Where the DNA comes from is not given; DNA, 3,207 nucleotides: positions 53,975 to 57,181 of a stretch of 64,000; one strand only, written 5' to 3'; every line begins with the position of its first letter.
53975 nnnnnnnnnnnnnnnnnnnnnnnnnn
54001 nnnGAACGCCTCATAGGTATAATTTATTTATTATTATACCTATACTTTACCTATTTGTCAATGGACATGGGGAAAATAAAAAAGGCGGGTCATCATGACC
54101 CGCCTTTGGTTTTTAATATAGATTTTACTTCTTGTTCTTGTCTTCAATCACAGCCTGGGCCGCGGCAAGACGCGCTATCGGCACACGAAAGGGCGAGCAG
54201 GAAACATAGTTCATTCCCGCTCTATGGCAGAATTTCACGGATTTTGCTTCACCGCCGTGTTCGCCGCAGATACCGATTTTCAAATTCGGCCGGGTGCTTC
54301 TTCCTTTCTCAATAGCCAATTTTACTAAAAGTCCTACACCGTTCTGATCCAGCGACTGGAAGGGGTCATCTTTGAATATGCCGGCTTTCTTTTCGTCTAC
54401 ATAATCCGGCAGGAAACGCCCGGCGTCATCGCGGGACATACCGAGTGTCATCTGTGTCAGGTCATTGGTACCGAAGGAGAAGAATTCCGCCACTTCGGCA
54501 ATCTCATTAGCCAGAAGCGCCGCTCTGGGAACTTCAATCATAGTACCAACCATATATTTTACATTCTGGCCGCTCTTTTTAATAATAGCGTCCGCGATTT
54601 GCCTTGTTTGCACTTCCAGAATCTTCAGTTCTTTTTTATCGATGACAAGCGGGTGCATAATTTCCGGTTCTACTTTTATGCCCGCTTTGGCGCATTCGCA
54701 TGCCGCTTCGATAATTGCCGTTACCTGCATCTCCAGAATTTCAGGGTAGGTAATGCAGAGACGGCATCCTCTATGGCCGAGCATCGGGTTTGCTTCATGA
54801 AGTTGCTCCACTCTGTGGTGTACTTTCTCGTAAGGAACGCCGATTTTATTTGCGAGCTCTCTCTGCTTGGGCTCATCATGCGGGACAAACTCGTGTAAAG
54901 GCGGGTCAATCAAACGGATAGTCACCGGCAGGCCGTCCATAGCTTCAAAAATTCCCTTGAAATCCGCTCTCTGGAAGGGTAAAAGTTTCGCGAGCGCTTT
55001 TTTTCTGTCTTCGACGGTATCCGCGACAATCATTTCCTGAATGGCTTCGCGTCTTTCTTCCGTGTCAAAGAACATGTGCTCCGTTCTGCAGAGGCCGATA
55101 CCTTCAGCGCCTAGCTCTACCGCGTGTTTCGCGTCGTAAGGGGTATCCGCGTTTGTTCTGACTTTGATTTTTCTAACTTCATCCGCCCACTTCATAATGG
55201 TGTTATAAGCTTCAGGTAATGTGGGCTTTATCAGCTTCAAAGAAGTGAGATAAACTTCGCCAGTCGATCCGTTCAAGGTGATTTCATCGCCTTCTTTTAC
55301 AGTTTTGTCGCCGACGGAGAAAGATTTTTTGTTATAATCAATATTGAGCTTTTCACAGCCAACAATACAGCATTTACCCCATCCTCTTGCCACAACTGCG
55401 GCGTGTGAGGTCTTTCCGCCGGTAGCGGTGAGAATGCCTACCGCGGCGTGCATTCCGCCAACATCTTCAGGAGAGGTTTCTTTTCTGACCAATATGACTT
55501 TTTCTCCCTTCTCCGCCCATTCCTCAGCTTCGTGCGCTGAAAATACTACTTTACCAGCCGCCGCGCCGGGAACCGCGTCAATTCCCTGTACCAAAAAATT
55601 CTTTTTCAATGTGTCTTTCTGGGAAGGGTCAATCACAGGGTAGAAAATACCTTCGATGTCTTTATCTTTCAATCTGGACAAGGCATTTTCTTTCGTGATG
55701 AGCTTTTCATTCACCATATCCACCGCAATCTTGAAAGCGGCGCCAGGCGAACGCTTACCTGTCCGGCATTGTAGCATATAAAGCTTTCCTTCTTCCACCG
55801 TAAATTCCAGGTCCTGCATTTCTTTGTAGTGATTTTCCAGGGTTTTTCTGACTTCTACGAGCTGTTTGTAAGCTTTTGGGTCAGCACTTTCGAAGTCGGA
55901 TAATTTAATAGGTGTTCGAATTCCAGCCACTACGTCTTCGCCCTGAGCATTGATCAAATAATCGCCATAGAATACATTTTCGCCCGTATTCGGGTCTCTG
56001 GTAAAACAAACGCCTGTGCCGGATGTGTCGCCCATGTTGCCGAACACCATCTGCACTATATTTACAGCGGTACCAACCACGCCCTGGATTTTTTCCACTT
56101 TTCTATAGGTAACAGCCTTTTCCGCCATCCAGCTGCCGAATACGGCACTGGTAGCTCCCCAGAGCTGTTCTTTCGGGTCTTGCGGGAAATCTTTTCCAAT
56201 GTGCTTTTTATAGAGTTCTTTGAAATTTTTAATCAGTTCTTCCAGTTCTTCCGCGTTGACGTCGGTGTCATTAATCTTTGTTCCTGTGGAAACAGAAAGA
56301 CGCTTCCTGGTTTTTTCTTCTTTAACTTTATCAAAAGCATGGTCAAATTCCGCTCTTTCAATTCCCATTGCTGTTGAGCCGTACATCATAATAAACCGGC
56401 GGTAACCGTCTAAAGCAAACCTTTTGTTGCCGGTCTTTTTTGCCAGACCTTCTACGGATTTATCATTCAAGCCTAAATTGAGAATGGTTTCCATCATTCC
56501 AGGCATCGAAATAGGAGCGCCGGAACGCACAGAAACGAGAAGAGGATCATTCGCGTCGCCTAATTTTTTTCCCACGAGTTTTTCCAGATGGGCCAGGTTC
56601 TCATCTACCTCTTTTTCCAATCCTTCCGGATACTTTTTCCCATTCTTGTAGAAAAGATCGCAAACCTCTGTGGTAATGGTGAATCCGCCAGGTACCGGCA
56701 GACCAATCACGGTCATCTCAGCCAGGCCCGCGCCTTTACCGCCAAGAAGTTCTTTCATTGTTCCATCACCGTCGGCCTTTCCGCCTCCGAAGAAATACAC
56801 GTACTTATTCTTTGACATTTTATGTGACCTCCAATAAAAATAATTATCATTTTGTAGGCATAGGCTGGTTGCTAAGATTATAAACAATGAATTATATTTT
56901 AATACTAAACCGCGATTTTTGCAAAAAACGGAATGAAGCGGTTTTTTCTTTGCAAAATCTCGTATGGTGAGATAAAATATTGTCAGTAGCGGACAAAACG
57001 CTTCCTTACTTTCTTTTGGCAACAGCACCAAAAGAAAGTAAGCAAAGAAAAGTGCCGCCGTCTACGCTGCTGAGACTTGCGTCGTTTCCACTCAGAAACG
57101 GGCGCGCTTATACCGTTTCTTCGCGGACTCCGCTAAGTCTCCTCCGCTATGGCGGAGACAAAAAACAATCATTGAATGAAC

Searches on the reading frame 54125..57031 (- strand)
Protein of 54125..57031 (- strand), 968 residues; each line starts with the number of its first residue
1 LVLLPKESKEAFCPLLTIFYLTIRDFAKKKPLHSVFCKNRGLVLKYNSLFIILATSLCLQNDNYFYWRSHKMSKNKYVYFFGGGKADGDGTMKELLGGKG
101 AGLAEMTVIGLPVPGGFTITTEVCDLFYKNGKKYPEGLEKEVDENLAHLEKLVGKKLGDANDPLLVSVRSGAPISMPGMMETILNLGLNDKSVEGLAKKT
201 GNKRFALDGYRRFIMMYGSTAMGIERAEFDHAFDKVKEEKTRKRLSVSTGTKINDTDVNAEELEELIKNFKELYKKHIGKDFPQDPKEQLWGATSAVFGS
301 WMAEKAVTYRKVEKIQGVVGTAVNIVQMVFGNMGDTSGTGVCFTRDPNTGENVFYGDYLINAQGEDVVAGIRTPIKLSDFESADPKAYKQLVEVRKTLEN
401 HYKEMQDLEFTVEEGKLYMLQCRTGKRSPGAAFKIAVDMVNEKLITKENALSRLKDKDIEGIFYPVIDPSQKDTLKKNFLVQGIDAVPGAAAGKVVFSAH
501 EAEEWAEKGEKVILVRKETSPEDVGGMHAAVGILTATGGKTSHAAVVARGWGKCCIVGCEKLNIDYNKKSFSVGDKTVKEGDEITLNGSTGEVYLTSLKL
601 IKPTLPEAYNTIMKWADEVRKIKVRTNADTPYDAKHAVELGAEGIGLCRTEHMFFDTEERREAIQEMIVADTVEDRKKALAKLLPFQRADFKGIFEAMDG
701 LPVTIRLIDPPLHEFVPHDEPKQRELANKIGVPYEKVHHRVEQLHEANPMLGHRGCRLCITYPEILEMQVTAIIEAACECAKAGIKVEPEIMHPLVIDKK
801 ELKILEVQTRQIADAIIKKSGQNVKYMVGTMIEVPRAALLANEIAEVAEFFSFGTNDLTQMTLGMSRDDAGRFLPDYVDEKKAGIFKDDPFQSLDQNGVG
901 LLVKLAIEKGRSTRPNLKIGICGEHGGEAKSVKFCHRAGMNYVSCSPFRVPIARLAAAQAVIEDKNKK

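Call 60: search_protein_families(library=pfam, proteins=[window:54125-57031:-], max_evalue=0.00001)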
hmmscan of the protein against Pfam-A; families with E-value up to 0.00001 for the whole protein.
window:54125-57031:- (968 aa): 3 families
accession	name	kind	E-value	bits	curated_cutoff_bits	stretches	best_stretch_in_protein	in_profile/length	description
PF02896.24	PEP-utilizers_C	-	2e-79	267.2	22.8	1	609-960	7-291/293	PEP-utilising enzyme, PEP-binding domain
PF01326.24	PPDK_N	-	1e-50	173.3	27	3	138-376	77-219/328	Pyruvate phosphate dikinase, AMP/ATP-binding domain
PF00391.29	PEP-utilizers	-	6.2e-24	83.8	23.1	1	510-591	3-72/72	PEP-utilising enzyme, mobile domain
